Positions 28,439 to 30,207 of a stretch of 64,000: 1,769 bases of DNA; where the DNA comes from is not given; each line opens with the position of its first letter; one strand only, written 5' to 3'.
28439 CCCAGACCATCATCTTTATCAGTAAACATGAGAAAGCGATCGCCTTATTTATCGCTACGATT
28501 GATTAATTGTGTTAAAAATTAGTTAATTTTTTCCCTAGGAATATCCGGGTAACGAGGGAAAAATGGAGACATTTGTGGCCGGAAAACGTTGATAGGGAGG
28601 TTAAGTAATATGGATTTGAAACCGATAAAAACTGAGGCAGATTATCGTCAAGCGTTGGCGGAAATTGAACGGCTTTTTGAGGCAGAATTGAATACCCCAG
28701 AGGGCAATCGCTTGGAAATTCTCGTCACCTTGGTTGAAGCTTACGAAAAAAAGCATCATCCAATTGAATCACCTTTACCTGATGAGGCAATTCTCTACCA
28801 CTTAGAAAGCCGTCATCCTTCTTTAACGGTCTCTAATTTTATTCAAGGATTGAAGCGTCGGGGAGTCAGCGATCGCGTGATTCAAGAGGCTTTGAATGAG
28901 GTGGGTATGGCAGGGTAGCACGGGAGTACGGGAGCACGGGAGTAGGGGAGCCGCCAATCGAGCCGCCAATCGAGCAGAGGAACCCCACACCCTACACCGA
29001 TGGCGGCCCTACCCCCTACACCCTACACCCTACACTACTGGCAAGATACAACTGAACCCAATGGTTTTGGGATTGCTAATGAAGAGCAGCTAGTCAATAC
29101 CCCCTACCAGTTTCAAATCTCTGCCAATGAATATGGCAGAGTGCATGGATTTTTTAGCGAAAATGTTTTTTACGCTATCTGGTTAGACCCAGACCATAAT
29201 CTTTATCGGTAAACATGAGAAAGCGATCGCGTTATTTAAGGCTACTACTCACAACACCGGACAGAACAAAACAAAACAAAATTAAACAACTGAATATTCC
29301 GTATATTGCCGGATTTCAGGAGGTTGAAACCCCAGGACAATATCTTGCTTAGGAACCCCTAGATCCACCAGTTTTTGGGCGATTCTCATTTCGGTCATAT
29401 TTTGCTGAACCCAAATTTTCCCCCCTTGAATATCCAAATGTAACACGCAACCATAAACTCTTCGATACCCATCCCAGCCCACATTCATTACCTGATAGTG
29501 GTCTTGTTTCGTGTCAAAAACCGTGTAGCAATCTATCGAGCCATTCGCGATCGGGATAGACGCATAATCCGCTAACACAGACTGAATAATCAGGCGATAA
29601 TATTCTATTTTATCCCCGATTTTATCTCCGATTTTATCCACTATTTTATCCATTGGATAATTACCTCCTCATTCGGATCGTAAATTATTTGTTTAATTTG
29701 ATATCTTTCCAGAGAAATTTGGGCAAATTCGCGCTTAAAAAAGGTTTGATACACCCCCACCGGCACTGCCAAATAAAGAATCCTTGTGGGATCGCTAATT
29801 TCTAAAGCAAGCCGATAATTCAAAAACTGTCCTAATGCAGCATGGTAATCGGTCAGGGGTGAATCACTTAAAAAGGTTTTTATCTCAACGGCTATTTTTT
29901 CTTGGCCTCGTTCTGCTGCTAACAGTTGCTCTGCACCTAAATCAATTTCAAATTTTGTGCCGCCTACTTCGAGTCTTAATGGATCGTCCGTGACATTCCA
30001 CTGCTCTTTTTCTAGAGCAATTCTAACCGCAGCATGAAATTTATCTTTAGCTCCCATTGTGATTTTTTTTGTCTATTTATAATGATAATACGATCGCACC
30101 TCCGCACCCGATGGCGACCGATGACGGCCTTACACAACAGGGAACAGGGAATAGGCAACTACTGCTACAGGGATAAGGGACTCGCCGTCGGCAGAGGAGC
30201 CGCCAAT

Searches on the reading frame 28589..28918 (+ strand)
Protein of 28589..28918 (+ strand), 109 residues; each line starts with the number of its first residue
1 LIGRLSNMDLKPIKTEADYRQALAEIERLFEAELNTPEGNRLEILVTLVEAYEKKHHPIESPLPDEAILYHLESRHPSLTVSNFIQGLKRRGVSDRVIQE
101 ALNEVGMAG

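Call 3: search_protein_families(library=pfam, proteins=[window:28589-28918:+], max_evalue=0.1)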
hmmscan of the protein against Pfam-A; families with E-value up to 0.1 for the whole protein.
window:28589-28918:+ (109 aa): 1 family
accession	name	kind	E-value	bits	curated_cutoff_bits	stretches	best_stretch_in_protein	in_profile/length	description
PF02631.22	RecX_HTH2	-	0.014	16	26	1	86-102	26-42/42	RecX, second three-helix domain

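Call 4: search_protein_families(library=ncbifam, proteins=[window:28589-28918:+], max_evalue=0.1)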
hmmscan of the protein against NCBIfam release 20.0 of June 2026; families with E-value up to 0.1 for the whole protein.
window:28589-28918:+ (109 aa): 0 families

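Call 81: search_protein_families(library=phrogs, proteins=[window:28610-28918:+], max_evalue=0.01)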
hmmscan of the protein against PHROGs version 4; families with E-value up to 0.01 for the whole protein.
window:28610-28918:+ (102 aa): 2 families
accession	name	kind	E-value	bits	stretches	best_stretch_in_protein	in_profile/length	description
phrog_10398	-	unknown function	2.2e-19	70.4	1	1-63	1-65/66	-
phrog_1373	-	transcription regulation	6.9e-10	40.2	1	1-66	1-73/166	transcriptional regulator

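Call 91: search_protein_families(library=padloc, proteins=[window:28610-28918:+], max_evalue=0.001)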
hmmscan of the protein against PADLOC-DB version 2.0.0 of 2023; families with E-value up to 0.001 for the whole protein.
window:28610-28918:+ (102 aa): 1 family
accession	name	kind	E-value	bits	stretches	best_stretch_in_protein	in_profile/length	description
PDLC03982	PD-Lambda-2_B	-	4.6e-15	53.8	1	1-68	1-71/402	-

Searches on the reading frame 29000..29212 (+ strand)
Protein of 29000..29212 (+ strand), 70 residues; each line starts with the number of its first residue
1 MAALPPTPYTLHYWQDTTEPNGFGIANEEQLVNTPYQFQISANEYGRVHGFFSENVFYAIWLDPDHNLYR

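Call 3: search_protein_families(library=pfam, proteins=[window:29000-29212:+], max_evalue=0.1)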
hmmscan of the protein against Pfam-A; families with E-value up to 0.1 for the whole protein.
window:29000-29212:+ (70 aa): 0 families

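Call 4: search_protein_families(library=ncbifam, proteins=[window:29000-29212:+], max_evalue=0.1)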
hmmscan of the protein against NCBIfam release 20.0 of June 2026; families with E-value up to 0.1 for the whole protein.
window:29000-29212:+ (70 aa): 1 family
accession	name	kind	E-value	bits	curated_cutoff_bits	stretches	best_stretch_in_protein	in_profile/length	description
NF046006.1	MAG6450_fam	subfamily_domain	7.3e-06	26.5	40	1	44-68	78-101/103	MAG6450 family protein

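Call 44: find_encoding_contigs(protein=window:29000-29212:+, flank=3000, max_places=6)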
Protein window:29000-29212:+ (70 aa): 8 contigs read that carry it; 4 places shown.
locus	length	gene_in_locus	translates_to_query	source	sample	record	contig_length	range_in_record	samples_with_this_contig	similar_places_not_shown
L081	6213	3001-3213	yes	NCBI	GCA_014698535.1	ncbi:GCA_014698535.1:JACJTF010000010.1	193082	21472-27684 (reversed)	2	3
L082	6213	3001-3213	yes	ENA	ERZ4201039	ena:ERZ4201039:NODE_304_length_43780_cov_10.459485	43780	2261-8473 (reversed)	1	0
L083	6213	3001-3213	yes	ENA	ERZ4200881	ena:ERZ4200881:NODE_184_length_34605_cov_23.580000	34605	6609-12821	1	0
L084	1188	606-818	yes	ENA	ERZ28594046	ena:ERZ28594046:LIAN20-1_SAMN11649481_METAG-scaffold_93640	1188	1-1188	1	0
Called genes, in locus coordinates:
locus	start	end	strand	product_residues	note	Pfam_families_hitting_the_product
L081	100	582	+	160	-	-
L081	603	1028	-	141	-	PF01850:PIN (weak), PF13470:PIN_3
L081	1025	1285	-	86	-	-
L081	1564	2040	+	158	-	PF13274:SocA_Panacea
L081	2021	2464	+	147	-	-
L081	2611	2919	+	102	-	-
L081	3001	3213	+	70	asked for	-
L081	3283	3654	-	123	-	PF08869:XisI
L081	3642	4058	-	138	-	PF08814:XisH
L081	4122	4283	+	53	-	-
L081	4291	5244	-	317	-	PF02562:PhoH, PF13245:AAA_19 (weak), PF13604:AAA_30 (faint)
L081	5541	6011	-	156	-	PF13083:KH_KhpA-B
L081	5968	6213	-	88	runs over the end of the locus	PF00886:Ribosomal_S16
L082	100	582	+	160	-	-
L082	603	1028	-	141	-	PF01850:PIN (weak), PF13470:PIN_3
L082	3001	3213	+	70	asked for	-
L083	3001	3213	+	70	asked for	-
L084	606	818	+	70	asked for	-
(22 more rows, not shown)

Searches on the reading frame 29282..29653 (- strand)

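Call 3: search_protein_families(library=pfam, proteins=[window:29282-29653:-], max_evalue=0.1)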
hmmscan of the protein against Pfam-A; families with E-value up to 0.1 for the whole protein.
window:29282-29653:- (123 aa): 1 family
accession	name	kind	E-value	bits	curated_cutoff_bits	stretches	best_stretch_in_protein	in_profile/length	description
PF08869.16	XisI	-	4e-44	150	25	1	14-122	2-110/110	XisI protein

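Call 91: search_protein_families(library=padloc, proteins=[window:29282-29653:-], max_evalue=0.001)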
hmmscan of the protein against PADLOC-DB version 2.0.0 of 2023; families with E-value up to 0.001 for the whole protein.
window:29282-29653:- (123 aa): 0 families

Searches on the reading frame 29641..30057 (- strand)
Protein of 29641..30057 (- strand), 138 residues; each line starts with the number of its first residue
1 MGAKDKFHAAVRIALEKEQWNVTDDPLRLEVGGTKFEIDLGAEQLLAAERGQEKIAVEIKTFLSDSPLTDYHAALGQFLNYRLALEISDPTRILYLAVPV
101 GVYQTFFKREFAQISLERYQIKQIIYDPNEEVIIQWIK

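Call 3: search_protein_families(library=pfam, proteins=[window:29641-30057:-], max_evalue=0.1)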
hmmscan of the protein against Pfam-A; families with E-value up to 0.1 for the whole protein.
window:29641-30057:- (138 aa): 1 family
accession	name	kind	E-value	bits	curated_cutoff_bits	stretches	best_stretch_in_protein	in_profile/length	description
PF08814.16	XisH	-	1.1e-53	181.5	25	1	1-134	1-134/134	XisH protein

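Call 91: search_protein_families(library=padloc, proteins=[window:29641-30057:-], max_evalue=0.001)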
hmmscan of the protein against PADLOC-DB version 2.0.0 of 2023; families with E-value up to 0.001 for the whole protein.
window:29641-30057:- (138 aa): 0 families
